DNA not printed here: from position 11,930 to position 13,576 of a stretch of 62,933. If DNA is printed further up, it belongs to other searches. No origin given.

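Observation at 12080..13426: TrpB2 paralog with the PLP Schiff-base lysine replaced by glutamate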

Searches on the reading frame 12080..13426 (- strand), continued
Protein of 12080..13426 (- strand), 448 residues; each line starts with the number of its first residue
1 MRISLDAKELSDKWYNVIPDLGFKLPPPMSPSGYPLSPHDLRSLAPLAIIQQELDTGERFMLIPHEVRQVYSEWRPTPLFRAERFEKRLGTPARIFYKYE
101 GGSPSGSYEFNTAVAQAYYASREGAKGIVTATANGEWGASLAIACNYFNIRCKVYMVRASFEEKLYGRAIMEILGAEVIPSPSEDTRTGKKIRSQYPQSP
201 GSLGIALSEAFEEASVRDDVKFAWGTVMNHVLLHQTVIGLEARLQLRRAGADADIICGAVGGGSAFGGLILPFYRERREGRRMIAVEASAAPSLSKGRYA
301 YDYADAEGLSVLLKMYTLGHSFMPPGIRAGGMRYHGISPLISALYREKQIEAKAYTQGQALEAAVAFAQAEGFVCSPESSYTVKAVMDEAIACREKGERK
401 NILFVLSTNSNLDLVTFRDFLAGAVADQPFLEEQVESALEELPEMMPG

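Call 12: find_encoding_contigs(protein=P0061, flank=8000, max_places=2)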
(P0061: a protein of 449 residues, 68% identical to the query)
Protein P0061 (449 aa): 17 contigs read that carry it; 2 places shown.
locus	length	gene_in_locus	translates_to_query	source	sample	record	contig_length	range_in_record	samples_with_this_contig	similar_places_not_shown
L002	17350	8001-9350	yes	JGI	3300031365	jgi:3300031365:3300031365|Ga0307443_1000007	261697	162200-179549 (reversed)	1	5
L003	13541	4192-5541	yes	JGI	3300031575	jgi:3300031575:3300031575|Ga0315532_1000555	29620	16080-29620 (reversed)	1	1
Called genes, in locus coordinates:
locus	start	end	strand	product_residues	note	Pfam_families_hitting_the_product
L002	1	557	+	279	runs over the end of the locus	PF02881:SRP54_N, PF25199:nSTAND_NTPase5 (weak), PF13604:AAA_30 (weak), PF00448:SRP54, PF06745:ATPase (faint), PF13401:AAA_22 (weak)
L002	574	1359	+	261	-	PF01790:LGT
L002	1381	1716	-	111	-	PF00076:RRM_1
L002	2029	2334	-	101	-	PF13451:zf_Tbcl, PF23477:zf_Tbcl_2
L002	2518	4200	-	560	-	PF01368:DHH, PF02272:DHHA1, PF17768:RecJ_OB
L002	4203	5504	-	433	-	PF00109:ketoacyl-synt, PF02801:Ketoacyl-synt_C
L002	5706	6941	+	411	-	PF00919:UPF0004, PF04055:Radical_SAM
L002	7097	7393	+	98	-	-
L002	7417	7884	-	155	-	PF13673:Acetyltransf_10, PF00583:Acetyltransf_1, PF13508:Acetyltransf_7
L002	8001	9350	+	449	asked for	PF00291:PALP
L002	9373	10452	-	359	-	PF01544:CorA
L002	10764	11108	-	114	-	PF01713:Smr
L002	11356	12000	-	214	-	PF03205:MobB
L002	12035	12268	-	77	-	PF01037:AsnC_trans_reg (weak)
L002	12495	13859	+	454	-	PF00291:PALP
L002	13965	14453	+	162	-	PF01257:2Fe-2S_thioredx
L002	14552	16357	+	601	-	PF01512:Complex1_51K, PF10589:NADH_4Fe-4S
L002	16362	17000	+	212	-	PF13510:Fer2_4, PF00037:Fer4 (faint), PF12837:Fer4_6 (faint), PF12838:Fer4_7 (faint), PF10588:NADH-G_4Fe-4S_3, PF22117:Fer4_Nqo3 (weak)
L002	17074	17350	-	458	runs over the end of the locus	PF17963:Big_9, PF18911:PKD_4 (weak), PF22352:K319L-like_PKD (weak), PF17963:Big_9, PF22352:K319L-like_PKD (weak), PF08308:PEGA, PF24517:CBM96, PF06848:Disaggr_repeat (weak), +5 more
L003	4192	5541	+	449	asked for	PF00291:PALP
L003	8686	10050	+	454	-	PF00291:PALP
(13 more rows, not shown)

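Call 13: find_encoding_contigs(protein=P0052, flank=8000, max_places=2)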
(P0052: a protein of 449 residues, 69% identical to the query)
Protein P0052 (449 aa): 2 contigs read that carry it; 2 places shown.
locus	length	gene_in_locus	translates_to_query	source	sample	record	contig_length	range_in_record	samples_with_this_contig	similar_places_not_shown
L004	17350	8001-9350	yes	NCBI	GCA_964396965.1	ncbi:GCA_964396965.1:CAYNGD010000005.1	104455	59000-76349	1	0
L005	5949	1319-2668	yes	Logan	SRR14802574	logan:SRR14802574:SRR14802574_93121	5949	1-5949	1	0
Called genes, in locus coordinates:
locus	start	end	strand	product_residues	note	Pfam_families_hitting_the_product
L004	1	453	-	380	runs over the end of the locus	PF08442:ATP-grasp_2, PF13549:ATP-grasp_5, PF24948:Citrate_synth_N (weak), PF00549:Ligase_CoA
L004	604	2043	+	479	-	PF11794:HpaB_N, PF03241:HpaB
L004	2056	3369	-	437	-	PF02771:Acyl-CoA_dh_N, PF02770:Acyl-CoA_dh_M, PF00441:Acyl-CoA_dh_1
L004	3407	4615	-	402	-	PF02771:Acyl-CoA_dh_N, PF02770:Acyl-CoA_dh_M, PF00441:Acyl-CoA_dh_1, PF08028:Acyl-CoA_dh_2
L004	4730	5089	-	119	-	-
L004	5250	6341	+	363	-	PF00266:Aminotran_5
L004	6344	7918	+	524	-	PF00389:2-Hacid_dh, PF02826:2-Hacid_dh_C, PF19304:PGDH_inter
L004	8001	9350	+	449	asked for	PF00291:PALP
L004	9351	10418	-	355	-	PF01544:CorA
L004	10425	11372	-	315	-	PF09752:ABHD18, PF00561:Abhydrolase_1 (faint), PF02129:Peptidase_S15 (faint)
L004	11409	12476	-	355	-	PF10432:bact-PGI_C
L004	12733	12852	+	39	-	PF06397:Desulfoferrod_N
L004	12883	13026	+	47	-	PF06397:Desulfoferrod_N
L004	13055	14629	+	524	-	PF00501:AMP-binding, PF13193:AMP-binding_C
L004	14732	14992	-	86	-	PF02597:ThiS (weak)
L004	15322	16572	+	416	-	PF07690:MFS_1, PF06779:MFS_4, PF12832:MFS_1_like, PF07690:MFS_1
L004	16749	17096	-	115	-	PF02311:AraC_binding, PF07883:Cupin_2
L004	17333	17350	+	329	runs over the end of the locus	PF00682:HMGL-like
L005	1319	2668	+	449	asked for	PF00291:PALP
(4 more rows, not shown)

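Call 20: find_related_loci(query=A1, collection=genome_contigs, flank=10000)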
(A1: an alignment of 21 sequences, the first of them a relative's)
Query A1 (448 aa) in genome_contigs; peptide patterns used: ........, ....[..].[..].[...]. (x = any residue, [..] = any of these).
86 stretches matched a pattern; 46 encode a relative of the query (tblastn E <= 1e-3); 46 distinct loci.
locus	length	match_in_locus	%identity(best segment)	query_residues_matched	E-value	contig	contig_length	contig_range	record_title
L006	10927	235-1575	76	1-447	0e+0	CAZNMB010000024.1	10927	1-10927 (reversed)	MAG TPA_asm: uncultured Dehalococcoidia bacterium isolate binchicken_co150_534 genome assembly, contig: NODE_14597_lengt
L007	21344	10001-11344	70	1-448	0e+0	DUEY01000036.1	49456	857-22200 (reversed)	MAG TPA_asm: Dehalococcoidia bacterium isolate W281 Contig36, whole genome shotgun sequence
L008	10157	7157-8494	70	1-445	0e+0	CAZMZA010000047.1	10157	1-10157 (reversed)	MAG TPA_asm: uncultured Dehalococcoidales bacterium isolate SRP323688_co1_27 genome assembly, contig: NODE_9867_length_1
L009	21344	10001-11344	69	1-447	0e+0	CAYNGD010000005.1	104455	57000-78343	MAG TPA_asm: uncultured Dehalococcoidales bacterium isolate binchicken_co178_75 genome assembly, contig: NODE_388_length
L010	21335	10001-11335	65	1-445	0e+0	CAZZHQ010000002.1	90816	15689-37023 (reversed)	MAG TPA_asm: uncultured Dehalococcoidales bacterium isolate SRP178699_co1_156 genome assembly, contig: NODE_159_length_9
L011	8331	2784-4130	68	1-448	0e+0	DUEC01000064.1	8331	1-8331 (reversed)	MAG TPA_asm: Dehalococcoidia bacterium isolate A328 Contig64, whole genome shotgun sequence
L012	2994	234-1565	64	1-444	0e+0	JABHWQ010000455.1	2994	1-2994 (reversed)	MAG: Chloroflexi bacterium isolate SI047_bin16 k141_630663, whole genome shotgun sequence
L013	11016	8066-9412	67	1-448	0e+0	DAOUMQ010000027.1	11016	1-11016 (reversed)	MAG TPA_asm: Dehalococcoidales bacterium isolate W73_232 k137_14218, whole genome shotgun sequence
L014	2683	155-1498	67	1-447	0e+0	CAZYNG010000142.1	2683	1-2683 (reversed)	MAG TPA_asm: uncultured Dehalococcoidales bacterium isolate SRP068000_co3_159 genome assembly, contig: NODE_98616_length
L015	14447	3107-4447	66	1-448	0e+0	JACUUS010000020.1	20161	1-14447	MAG: Dehalococcoidia bacterium isolate Kmv37 NODE_1305_length_20161_cov_7.520790, whole genome shotgun sequence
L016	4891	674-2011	64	1-445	0e+0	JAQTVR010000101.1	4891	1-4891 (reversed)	MAG: Dehalococcoidales bacterium isolate STB_92 NODE_56461_length_4891_cov_2.193535_Sandtown_B, whole genome shotgun seq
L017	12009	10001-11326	62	1-444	0e+0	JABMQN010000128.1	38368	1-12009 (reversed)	MAG: Chloroflexota bacterium isolate bin.164 k141_3353611, whole genome shotgun sequence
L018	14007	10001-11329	62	1-445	0e+0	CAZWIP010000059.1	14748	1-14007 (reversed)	MAG TPA_asm: uncultured Dehalococcoidia bacterium isolate SRP077602_co2_112 genome assembly, contig: NODE_6110_length_14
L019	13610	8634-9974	62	1-447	0e+0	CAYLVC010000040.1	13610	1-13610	MAG TPA_asm: uncultured Dehalococcoidales bacterium isolate SRP192927_co7_416 genome assembly, contig: NODE_8812_length_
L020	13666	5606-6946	67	1-445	0e+0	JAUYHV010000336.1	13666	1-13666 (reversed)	MAG: Dehalococcoidia bacterium isolate C24_maxbin.178 C24_k141_280630, whole genome shotgun sequence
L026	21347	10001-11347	56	1-445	6e-165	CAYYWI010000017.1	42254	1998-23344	MAG TPA_asm: uncultured Dehalococcoidia bacterium isolate SRP263991_co7_909 genome assembly, contig: NODE_982_length_422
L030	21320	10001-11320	47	2-442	9e-133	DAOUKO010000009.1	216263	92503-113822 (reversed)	MAG TPA_asm: Dehalococcoidia bacterium isolate S7_336 k113_66414, whole genome shotgun sequence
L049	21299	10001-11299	52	14-443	1e-140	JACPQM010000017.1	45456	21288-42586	MAG: Chloroflexi bacterium isolate NC_groundwater_653_Ag_B-0.1um_64_227 B_1_S1_Biohub_coassembly_k141_812388, whole geno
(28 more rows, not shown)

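Call 24: search_protein_representatives(protein=window:12080-13426:-)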
Query: 448 residues. Proteins with E-value up to 0.001 (for the whole library): 4526; up to 1e-10: 2193; up to 1e-30: 544. The best 150 are listed.
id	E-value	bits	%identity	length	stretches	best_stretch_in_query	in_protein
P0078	1.1e-198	676.8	67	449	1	1-448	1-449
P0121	2.1e-120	418.9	46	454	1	2-429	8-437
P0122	1.4e-118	412.9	47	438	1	2-427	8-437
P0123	5.1e-117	407.7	43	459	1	2-445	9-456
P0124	1.7e-109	382.9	45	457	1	2-437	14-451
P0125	6.6e-101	354.6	40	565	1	12-444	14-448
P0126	3.6e-100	352.2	43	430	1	4-421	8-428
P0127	3.9e-98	345.5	48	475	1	5-337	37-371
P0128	1.4e-96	340.3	42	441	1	13-442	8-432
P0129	3.2e-96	339.2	40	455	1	7-444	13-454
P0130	8.6e-92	324.6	40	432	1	12-424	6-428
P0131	2.3e-91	323.2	44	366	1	100-447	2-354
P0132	6.3e-91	321.7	40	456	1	2-436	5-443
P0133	4.1e-90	319.1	44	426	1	9-426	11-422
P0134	4.3e-90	319.0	40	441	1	3-419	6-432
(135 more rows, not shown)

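Call 27: search_protein_families(library=pfam, proteins=[L008:4861-6993:+, L007:11363-12049:-, L030:11686-12678:+, L030:12719-13807:+, L030:9385-9780:-, L030:8518-8811:-, L030:7751-8467:-, L030:14691-15788:+, L030:5404-7725:-], max_evalue=0.001)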
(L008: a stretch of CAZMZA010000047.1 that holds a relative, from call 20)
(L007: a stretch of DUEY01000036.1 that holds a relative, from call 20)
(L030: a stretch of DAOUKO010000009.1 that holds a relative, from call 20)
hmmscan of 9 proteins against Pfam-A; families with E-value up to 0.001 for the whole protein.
L008:4861-6993:+ (710 aa): 2 families
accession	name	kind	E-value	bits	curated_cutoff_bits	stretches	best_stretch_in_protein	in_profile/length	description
PF11897.13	DUF3417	-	1.6e-33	115.8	25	1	9-115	4-109/109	Protein of unknown function (DUF3417)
PF00343.26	Phosphorylase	-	2.5e-26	92.6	27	1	266-613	220-579/713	Carbohydrate phosphorylase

L007:11363-12049:- (228 aa): 1 family
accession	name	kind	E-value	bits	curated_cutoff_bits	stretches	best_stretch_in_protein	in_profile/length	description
PF02080.26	TrkA_C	-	3.1e-11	43.4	27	1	165-226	4-66/71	TrkA-C domain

L030:11686-12678:+ (330 aa): 2 families
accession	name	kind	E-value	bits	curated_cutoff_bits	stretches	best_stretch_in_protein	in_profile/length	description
PF00676.26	E1_dh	-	1.7e-96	323.2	22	1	14-312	2-300/300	Dehydrogenase E1 component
PF02775.26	TPP_enzyme_C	-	3.8e-05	24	21.9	1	112-234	26-150/151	Thiamine pyrophosphate enzyme, C-terminal TPP binding domain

L030:12719-13807:+ (362 aa): 2 families
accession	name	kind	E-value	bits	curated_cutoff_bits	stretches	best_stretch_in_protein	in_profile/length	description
PF02779.29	Transket_pyr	-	4.6e-40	137.6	27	1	27-213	4-172/174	Transketolase, pyrimidine binding domain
PF02780.25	Transketolase_C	-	4.3e-39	133.7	25.9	1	229-351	1-124/124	Transketolase, C-terminal domain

L030:9385-9780:- (131 aa): 0 families

L030:8518-8811:- (97 aa): 0 families

L030:7751-8467:- (238 aa): 3 families
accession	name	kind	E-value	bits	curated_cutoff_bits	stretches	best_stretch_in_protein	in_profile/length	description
PF14522.11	Cytochrome_C7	-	1.1e-07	32.1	24.8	1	192-238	12-67/67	Cytochrome c7 and related cytochrome c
PF14537.11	Cytochrom_c3_2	-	2e-07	31.8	25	0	187-237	20-78/79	Cytochrome c3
PF09699.15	Paired_CXXCH_1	-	0.00039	20.5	20.6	0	93-120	8-37/41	Doubled CXXCH motif (Paired_CXXCH_1)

L030:14691-15788:+ (365 aa): 3 families
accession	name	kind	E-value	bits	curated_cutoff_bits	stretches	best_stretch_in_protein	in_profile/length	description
PF01408.29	GFO_IDH_MocA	-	6.6e-24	85.3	24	1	16-128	1-112/120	Oxidoreductase family, NAD-binding Rossmann fold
PF22725.1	GFO_IDH_MocA_C3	-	2e-14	54.1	27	1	148-277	4-123/124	GFO/IDH/MocA C-terminal domain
PF02894.22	GFO_IDH_MocA_C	-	2.4e-10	41.1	22.9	1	150-363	2-218/218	Oxidoreductase family, C-terminal alpha/beta domain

L030:5404-7725:- (773 aa): 2 families
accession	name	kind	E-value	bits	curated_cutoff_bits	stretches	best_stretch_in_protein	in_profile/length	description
PF00384.28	Molybdopterin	-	1.3e-11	44.6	24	1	107-462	1-321/353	Molybdopterin oxidoreductase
PF01568.27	Molydop_binding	-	2.1e-11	44.2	26.8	1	626-694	30-93/110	Molydopterin dinucleotide binding domain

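Call 28: find_encoding_contigs(protein=P0002, flank=9000, max_places=2)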
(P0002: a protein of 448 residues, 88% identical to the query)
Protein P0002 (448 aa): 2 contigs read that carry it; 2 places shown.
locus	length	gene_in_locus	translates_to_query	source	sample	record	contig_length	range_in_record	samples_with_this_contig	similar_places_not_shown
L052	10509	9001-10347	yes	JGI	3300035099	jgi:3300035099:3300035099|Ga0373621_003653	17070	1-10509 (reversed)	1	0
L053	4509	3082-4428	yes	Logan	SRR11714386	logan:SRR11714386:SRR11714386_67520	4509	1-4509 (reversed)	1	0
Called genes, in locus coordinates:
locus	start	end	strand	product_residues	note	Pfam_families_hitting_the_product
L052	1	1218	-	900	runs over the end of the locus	PF00690:Cation_ATPase_N, PF00122:E1-E2_ATPase, PF13246:Cation_ATPase, PF00702:Hydrolase, PF08282:Hydrolase_3 (faint), PF00689:Cation_ATPase_C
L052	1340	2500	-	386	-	PF21269:TreT_GT1, PF00534:Glycos_transf_1, PF20706:GT4-conflict (weak), PF13692:Glyco_trans_1_4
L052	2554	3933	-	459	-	PF00924:MS_channel_2nd, PF19027:DUF5752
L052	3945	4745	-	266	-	PF02358:Trehalose_PPase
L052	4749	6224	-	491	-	PF00982:Glyco_transf_20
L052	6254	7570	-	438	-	PF21088:MS_channel_1st (weak), PF00924:MS_channel_2nd, PF21082:MS_channel_3rd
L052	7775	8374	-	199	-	PF00440:TetR_N, PF08359:TetR_C_4, PF17932:TetR_C_24 (weak), PF16925:TetR_C_13 (weak)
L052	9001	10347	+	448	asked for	PF00291:PALP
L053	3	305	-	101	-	?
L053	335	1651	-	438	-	PF21088:MS_channel_1st (weak), PF00924:MS_channel_2nd, PF21082:MS_channel_3rd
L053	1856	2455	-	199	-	PF00440:TetR_N, PF08359:TetR_C_4, PF17932:TetR_C_24 (weak), PF16925:TetR_C_13 (weak)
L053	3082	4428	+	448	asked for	PF00291:PALP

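Call 29: find_encoding_contigs(protein=P0003, flank=9000, max_places=2)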
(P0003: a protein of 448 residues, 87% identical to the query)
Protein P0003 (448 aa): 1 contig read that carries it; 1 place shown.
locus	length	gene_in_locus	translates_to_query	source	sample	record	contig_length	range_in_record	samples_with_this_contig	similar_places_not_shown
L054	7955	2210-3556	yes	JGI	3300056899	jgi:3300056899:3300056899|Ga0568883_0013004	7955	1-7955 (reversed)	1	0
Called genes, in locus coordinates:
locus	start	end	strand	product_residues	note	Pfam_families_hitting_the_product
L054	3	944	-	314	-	?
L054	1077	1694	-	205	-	PF00440:TetR_N, PF08359:TetR_C_4, PF16925:TetR_C_13 (weak), PF17932:TetR_C_24, PF17938:TetR_C_29 (weak)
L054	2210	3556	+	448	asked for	PF00291:PALP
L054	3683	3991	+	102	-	-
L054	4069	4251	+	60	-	-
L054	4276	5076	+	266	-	PF01087:GalP_UDP_transf, PF16285:DUF4931_N (weak), PF16268:DUF4921, PF02744:GalP_UDP_tr_C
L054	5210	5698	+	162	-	PF00582:Usp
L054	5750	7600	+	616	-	PF00850:Hist_deacetyl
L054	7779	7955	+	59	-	?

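Call 30: find_encoding_contigs(protein=P0007, flank=9000, max_places=2)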
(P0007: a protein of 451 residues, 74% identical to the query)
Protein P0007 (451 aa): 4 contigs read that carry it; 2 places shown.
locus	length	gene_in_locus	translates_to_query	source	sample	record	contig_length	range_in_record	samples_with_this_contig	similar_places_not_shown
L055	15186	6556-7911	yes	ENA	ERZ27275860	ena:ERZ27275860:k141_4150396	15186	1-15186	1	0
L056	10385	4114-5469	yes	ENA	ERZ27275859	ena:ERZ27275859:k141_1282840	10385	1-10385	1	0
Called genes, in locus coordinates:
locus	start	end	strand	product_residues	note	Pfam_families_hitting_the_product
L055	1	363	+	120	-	?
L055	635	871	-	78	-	-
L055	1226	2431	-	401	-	PF13231:PMT_2, PF02366:PMT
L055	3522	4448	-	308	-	PF21088:MS_channel_1st (weak), PF00924:MS_channel_2nd, PF21082:MS_channel_3rd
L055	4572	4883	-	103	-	PF00011:HSP20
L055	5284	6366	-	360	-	PF01544:CorA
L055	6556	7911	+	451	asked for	PF00291:PALP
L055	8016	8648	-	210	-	PF04367:DUF502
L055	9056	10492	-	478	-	PF00224:PK, PF02887:PK_C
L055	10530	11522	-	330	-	PF01791:DeoC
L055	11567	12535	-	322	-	PF00365:PFK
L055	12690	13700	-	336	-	PF00389:2-Hacid_dh, PF02826:2-Hacid_dh_C, PF01262:AlaDh_PNT_C (faint), PF03446:NAD_binding_2 (weak)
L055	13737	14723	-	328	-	PF00480:ROK, PF01869:BcrAD_BadFG (weak)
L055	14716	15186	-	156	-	?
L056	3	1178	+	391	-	?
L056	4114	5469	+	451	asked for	PF00291:PALP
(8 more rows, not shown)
